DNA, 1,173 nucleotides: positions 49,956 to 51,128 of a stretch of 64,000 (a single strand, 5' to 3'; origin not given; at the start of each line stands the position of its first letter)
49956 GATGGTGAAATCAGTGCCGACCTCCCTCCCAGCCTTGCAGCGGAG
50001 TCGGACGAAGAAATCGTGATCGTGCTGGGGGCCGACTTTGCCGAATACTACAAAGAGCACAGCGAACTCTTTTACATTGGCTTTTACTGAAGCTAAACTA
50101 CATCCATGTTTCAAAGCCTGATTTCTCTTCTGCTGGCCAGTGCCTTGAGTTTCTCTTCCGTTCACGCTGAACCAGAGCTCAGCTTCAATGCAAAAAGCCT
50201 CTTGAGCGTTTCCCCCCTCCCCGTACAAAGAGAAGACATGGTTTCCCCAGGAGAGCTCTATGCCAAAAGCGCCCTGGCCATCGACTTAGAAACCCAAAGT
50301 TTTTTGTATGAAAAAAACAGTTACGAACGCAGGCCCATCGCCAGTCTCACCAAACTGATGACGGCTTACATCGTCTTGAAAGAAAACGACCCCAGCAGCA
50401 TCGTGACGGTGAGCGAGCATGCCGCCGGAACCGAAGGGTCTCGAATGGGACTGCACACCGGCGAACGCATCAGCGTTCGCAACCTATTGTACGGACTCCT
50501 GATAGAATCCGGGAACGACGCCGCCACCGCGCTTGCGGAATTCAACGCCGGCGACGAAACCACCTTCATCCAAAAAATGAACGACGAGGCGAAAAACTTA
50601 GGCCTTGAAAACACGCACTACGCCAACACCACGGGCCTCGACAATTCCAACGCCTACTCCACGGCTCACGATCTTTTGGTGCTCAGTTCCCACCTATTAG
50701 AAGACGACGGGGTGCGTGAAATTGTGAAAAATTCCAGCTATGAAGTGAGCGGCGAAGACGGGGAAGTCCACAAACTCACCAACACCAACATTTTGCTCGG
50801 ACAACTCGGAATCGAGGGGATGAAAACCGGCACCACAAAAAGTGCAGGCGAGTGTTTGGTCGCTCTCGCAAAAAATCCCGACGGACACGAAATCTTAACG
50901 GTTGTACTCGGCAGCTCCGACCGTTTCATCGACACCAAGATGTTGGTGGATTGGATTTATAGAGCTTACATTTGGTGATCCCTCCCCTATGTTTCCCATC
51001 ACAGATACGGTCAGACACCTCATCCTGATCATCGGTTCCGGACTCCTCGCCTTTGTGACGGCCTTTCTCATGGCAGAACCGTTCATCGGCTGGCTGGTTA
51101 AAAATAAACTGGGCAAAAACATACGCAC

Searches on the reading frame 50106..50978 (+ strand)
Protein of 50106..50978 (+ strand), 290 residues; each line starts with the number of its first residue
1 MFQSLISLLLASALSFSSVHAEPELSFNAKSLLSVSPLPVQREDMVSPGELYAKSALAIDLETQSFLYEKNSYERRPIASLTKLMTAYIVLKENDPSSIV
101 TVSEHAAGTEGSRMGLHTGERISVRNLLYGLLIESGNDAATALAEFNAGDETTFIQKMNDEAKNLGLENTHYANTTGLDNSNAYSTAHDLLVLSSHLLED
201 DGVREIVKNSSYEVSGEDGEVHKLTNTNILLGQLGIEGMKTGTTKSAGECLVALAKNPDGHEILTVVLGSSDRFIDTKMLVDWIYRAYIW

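Call 108: search_protein_families(library=pfam, proteins=[window:50106-50978:+], max_evalue=0.001)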
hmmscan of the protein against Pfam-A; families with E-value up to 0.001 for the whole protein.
window:50106-50978:+ (290 aa): 2 families
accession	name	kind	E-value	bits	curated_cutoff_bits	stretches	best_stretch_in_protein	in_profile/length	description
PF00768.25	Peptidase_S11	-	1.4e-62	211.7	27.6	1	46-270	5-237/239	D-alanyl-D-alanine carboxypeptidase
PF13354.11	Beta-lactamase2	-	2.1e-06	27.7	22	1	57-203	3-152/214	Beta-lactamase enzyme family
